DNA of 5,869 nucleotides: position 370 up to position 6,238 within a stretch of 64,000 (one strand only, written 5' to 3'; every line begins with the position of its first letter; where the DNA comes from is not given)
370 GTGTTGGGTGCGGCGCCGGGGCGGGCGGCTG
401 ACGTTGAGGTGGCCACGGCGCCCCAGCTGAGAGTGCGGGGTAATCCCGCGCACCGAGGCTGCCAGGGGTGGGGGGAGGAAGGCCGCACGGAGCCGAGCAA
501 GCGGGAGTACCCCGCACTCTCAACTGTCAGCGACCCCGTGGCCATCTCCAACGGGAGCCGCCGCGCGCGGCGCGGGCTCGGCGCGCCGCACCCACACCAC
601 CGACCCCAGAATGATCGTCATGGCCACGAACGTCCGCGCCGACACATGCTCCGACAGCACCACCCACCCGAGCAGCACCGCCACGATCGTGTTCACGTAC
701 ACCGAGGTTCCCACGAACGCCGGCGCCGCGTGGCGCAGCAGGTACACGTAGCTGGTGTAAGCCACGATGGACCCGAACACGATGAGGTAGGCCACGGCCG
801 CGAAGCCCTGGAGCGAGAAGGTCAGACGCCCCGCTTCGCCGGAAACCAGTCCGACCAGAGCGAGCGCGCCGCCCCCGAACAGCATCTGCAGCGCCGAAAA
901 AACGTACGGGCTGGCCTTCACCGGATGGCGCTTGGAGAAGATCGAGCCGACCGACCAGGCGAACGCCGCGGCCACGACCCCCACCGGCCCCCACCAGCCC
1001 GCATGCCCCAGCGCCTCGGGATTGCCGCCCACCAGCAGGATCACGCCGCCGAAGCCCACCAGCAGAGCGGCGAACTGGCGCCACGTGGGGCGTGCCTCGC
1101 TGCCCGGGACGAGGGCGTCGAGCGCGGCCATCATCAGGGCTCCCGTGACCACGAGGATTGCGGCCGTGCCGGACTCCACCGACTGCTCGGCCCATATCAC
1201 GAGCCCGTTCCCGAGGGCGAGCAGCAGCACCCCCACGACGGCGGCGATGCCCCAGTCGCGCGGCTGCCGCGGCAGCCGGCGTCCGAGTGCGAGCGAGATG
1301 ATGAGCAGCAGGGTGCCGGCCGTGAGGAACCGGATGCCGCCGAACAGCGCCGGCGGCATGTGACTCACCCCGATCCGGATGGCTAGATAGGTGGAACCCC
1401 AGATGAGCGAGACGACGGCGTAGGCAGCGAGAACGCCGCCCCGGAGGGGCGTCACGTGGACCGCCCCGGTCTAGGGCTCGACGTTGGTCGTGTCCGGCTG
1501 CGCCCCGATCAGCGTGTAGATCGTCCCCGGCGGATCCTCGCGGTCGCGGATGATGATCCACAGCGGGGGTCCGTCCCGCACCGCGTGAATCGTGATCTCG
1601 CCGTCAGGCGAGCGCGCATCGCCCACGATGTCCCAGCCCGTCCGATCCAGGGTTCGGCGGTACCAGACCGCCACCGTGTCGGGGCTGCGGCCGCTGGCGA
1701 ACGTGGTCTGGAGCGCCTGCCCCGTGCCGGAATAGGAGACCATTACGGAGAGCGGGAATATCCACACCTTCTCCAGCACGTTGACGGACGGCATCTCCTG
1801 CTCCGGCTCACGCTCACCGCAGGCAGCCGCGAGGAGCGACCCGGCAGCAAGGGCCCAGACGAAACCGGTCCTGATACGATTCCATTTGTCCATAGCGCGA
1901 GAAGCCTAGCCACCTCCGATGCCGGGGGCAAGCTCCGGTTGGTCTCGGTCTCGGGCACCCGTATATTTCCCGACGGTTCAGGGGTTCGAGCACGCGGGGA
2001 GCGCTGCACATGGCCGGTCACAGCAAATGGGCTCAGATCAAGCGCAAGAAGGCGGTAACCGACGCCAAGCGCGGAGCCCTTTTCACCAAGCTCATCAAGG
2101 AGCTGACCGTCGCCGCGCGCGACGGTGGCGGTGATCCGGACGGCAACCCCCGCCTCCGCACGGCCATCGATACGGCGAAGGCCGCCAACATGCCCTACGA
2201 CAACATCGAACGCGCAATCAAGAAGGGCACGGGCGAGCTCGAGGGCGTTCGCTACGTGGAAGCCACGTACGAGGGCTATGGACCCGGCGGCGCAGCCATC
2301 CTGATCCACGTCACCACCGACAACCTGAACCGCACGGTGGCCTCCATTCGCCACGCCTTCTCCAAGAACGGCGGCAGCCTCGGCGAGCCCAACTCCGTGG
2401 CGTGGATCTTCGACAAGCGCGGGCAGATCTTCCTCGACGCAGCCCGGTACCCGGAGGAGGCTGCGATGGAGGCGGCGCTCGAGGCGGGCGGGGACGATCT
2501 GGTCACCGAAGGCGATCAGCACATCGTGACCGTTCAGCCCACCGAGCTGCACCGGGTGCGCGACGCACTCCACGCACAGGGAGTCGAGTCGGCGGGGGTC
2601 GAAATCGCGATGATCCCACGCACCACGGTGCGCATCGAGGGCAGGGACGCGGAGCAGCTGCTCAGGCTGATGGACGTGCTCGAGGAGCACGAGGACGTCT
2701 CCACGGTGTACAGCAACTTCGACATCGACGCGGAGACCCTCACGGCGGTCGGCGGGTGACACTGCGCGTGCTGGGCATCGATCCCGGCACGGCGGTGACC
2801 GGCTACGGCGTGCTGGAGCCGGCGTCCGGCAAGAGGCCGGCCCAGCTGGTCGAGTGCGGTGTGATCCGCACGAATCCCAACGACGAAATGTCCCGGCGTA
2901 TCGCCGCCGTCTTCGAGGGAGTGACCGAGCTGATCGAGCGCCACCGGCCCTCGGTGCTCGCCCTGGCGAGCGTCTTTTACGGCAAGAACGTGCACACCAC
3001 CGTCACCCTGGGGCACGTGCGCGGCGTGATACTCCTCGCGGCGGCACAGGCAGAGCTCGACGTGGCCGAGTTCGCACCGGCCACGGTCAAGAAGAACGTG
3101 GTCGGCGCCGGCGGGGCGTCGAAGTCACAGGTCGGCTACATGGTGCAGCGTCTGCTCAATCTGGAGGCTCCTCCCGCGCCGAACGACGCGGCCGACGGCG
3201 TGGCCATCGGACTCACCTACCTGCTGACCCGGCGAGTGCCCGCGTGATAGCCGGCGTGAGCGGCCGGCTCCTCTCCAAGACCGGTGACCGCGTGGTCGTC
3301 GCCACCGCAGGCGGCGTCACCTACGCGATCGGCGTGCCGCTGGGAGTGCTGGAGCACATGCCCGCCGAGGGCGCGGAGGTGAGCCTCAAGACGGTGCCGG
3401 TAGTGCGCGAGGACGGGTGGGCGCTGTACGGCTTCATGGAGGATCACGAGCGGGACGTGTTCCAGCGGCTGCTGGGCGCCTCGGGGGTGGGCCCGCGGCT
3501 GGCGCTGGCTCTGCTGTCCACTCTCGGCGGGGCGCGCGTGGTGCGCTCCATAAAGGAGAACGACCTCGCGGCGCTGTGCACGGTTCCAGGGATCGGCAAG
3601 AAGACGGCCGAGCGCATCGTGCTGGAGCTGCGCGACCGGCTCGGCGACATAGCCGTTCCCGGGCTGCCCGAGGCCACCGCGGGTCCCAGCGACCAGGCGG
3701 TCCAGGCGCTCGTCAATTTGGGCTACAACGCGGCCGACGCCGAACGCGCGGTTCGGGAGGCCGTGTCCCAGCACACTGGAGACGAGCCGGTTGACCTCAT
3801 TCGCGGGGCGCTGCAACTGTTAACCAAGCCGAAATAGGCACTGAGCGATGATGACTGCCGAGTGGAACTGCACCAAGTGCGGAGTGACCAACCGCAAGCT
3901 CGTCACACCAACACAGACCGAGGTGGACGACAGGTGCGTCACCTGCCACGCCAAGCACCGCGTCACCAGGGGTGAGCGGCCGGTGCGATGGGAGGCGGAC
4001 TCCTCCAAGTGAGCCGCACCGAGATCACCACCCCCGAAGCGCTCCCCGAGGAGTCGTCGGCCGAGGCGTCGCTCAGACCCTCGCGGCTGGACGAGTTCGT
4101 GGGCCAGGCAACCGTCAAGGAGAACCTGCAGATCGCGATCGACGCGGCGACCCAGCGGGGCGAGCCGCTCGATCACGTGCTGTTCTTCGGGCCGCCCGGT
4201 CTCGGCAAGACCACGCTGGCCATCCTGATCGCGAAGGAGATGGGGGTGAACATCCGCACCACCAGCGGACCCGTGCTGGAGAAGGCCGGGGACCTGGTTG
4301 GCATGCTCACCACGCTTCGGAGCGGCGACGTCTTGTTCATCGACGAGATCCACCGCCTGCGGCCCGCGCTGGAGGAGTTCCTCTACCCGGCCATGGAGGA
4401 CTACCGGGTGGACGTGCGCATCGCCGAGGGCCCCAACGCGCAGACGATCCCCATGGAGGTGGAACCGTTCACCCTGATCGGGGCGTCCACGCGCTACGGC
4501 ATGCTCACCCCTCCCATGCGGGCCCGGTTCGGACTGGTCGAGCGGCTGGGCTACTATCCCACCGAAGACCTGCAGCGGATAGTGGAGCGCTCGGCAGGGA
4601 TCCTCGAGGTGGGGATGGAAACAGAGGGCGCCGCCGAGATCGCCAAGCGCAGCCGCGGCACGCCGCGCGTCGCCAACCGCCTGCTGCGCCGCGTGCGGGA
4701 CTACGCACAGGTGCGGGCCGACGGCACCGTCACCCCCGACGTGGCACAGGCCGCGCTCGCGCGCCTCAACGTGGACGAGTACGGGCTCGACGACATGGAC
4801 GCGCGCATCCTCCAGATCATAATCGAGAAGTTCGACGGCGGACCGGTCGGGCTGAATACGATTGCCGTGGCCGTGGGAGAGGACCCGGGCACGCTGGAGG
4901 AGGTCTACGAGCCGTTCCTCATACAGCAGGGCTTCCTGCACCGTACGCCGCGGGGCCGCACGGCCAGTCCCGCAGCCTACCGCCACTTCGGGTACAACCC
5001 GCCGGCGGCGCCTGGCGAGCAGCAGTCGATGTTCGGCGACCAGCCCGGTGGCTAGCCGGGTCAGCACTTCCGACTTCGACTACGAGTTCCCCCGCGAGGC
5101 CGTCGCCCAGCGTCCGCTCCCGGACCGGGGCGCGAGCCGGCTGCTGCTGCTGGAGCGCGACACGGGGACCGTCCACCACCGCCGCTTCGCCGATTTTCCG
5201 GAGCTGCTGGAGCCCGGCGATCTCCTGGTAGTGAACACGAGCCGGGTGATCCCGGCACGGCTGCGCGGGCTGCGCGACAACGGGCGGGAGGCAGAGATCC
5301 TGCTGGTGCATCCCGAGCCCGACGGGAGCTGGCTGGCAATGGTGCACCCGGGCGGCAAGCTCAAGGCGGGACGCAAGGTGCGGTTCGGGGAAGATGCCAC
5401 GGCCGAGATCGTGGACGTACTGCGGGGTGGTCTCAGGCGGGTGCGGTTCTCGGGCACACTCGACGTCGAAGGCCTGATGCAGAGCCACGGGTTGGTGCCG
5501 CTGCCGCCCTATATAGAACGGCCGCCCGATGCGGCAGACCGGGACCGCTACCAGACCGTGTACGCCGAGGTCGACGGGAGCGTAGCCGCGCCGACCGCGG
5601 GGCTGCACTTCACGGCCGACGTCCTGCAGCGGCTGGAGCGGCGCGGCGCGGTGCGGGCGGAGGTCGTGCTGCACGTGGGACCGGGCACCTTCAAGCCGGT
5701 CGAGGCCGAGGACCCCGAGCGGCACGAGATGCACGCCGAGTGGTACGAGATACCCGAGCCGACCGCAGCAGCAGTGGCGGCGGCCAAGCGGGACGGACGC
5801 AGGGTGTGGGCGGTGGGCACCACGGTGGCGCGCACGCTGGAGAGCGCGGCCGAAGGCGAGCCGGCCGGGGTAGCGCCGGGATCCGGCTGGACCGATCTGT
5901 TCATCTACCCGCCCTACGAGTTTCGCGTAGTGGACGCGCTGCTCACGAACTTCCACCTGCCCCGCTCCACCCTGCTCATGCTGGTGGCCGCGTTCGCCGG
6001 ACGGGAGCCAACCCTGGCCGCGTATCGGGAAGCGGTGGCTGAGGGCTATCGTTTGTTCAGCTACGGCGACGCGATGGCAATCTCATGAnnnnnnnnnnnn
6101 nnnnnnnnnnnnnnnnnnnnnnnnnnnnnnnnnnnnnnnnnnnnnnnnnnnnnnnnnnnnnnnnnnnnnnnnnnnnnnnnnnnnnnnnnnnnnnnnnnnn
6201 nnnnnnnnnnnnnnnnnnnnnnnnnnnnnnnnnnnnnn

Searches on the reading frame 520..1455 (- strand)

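Call 33: search_protein_families(library=pfam, proteins=[window:520-1455:-], max_evalue=0.00001)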
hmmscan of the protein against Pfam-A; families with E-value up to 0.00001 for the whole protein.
window:520-1455:- (311 aa): 1 family
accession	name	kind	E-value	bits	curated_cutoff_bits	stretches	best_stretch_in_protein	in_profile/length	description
PF00892.27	EamA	-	3.4e-36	125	28.2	2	11-142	7-134/135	EamA-like transporter family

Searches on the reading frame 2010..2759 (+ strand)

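Call 33: search_protein_families(library=pfam, proteins=[window:2010-2759:+], max_evalue=0.00001)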
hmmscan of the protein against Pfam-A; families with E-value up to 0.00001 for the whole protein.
window:2010-2759:+ (249 aa): 2 families
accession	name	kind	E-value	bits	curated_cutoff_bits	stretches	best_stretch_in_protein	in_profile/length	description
PF01709.26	Transcrip_reg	-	6.3e-52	175.9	27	1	82-237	1-160/160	TACO1/YebC second and third domain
PF20772.2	TACO1_YebC_N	-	5.6e-35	120.1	36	1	5-76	1-73/73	TACO1/YebC protein N-terminal domain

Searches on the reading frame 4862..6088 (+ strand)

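Call 33: search_protein_families(library=pfam, proteins=[window:4862-6088:+], max_evalue=0.00001)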
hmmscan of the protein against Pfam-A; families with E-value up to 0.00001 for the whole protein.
window:4862-6088:+ (408 aa): 1 family
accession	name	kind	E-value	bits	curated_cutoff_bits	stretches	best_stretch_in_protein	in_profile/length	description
PF02547.20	Queuosine_synth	-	1.2e-128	429.3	25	1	69-407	1-322/322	Queuosine biosynthesis protein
